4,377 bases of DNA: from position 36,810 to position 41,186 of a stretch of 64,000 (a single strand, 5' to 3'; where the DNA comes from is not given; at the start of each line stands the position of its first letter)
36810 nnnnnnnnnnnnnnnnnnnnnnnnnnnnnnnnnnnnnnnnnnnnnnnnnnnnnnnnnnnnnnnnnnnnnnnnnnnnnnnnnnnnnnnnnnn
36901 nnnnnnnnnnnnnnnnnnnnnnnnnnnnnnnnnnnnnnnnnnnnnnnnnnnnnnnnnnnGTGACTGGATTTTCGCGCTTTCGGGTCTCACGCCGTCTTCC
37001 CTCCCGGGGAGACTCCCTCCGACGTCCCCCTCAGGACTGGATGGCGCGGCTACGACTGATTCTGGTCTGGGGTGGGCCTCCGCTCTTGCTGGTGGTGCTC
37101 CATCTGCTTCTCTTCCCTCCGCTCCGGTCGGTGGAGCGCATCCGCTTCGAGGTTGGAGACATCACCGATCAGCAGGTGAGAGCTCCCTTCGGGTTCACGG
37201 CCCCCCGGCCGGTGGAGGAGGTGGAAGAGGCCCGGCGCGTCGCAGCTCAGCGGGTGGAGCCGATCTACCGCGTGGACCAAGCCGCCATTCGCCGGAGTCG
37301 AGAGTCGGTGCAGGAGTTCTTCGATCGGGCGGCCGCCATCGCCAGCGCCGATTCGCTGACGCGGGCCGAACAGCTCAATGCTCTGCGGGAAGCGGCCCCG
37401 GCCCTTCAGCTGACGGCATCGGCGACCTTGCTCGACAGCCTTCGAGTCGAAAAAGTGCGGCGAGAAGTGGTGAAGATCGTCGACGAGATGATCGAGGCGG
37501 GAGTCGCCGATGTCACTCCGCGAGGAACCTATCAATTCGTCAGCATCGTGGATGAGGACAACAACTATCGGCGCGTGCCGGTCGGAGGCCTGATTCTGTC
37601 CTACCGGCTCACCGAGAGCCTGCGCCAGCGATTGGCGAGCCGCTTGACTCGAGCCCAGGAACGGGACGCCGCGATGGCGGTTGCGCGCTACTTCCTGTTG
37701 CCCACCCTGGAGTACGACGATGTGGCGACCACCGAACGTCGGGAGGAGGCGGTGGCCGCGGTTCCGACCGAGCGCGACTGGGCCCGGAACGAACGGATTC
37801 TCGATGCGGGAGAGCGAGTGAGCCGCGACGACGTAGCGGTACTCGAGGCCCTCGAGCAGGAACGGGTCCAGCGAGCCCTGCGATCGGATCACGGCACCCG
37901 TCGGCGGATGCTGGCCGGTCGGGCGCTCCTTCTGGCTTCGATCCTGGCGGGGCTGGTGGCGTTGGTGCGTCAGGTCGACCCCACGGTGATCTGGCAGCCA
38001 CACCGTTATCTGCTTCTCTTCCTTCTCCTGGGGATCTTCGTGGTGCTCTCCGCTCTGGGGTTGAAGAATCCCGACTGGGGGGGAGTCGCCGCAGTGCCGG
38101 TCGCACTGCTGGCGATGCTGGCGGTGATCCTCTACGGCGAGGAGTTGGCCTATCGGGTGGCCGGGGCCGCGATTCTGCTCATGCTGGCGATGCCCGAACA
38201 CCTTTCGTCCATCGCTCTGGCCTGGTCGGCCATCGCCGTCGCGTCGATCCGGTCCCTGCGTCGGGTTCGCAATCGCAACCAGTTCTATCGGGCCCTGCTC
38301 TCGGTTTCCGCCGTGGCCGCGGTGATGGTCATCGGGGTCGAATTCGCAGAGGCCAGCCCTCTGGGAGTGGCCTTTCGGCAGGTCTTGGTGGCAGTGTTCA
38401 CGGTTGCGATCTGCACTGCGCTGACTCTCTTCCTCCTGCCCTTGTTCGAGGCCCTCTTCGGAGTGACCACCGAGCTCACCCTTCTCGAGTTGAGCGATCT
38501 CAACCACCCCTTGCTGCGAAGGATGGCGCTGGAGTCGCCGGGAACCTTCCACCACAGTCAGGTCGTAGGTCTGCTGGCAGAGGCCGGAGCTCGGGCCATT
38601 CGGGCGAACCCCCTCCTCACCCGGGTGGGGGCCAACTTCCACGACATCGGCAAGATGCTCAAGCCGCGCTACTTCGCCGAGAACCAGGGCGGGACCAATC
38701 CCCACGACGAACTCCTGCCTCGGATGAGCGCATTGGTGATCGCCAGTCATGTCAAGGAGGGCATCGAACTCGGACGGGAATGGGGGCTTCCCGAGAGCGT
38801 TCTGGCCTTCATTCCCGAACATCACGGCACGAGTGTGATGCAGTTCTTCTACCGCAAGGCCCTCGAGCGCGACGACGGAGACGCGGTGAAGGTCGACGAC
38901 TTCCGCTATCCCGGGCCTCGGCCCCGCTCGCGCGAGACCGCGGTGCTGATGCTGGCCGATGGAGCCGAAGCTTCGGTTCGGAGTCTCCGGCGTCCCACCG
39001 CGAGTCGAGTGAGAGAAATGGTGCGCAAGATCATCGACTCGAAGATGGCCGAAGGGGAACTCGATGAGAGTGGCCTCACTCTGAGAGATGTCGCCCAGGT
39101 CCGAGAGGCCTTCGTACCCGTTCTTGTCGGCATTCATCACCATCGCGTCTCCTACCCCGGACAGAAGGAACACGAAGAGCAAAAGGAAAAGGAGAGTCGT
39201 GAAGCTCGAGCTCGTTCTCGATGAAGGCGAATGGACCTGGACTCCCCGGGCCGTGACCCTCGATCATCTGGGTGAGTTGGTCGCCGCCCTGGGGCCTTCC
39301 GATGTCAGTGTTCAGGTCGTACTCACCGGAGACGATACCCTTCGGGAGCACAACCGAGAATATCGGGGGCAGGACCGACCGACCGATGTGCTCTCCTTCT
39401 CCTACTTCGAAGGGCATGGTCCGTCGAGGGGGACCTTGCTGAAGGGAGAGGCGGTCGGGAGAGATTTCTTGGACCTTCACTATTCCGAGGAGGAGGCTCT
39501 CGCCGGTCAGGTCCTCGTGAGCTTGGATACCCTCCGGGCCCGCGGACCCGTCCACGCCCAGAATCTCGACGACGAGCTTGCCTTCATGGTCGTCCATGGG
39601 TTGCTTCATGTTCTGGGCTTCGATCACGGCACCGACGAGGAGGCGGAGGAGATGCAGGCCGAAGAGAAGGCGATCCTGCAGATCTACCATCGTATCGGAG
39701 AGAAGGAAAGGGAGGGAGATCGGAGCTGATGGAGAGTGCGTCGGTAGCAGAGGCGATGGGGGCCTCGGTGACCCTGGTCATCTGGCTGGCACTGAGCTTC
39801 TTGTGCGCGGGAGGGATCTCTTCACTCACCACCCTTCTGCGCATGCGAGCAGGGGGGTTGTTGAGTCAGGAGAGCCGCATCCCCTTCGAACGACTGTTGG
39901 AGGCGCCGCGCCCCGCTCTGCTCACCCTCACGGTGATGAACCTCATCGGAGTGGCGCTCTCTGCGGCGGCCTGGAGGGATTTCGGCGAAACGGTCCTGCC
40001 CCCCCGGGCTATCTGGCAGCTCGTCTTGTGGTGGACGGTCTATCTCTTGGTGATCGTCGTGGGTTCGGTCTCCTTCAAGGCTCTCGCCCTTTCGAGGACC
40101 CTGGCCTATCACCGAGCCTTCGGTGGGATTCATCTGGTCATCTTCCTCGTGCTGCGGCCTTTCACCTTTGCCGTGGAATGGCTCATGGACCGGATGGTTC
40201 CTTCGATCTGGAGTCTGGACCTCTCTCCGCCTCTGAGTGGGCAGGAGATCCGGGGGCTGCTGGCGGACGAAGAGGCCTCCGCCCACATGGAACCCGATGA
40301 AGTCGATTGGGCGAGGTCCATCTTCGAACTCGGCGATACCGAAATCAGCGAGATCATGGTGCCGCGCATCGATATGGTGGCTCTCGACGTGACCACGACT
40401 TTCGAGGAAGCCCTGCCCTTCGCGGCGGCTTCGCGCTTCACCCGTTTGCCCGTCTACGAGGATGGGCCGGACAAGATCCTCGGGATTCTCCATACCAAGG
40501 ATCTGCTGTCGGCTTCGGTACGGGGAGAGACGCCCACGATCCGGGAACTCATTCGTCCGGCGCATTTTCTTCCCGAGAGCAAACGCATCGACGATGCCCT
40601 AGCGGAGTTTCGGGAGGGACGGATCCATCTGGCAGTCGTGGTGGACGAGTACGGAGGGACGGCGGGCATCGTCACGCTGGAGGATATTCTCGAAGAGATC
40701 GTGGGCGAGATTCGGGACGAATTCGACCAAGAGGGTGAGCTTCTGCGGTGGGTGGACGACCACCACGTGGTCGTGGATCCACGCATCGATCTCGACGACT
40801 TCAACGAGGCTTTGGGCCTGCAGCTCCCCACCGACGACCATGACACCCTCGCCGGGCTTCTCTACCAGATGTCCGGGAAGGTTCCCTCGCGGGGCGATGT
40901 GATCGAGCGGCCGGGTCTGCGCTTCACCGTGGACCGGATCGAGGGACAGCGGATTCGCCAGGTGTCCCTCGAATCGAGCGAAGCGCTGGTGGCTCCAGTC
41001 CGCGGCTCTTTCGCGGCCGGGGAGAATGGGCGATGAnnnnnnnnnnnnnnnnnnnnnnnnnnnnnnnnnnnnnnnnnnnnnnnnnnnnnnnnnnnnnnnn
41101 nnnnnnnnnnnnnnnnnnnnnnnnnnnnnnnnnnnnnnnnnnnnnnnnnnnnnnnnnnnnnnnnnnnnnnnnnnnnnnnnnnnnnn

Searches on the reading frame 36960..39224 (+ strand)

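Call 78: search_protein_families(library=pfam, proteins=[window:36960-39224:+], max_evalue=0.00001)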
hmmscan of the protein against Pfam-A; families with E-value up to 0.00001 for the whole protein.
window:36960-39224:+ (754 aa): 3 families
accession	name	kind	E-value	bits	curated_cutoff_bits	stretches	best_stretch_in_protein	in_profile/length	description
PF07697.16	7TMR-HDED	-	2.2e-26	93.7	27.6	1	64-299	1-221/224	7TM-HD extracellular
PF07698.17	7TM-7TMR_HD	-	3e-19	70.1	29.4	1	318-504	4-190/190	7TM receptor with intracellular HD hydrolase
PF01966.28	HD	-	1.7e-12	48.1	22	1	529-670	1-114/116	HD domain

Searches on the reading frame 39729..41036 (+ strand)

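Call 78: search_protein_families(library=pfam, proteins=[window:39729-41036:+], max_evalue=0.00001)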
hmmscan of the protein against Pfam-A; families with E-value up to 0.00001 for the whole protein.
window:39729-41036:+ (435 aa): 3 families
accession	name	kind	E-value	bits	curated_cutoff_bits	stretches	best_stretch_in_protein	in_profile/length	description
PF03471.22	CorC_HlyC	-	3.8e-21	75.3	27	1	342-415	3-78/81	Transporter associated domain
PF00571.33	CBS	-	2.6e-18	66.5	24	2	273-325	3-56/57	CBS domain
PF01595.25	CNNM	-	2.5e-08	34.2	28.4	1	16-191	3-181/181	Cyclin M transmembrane N-terminal domain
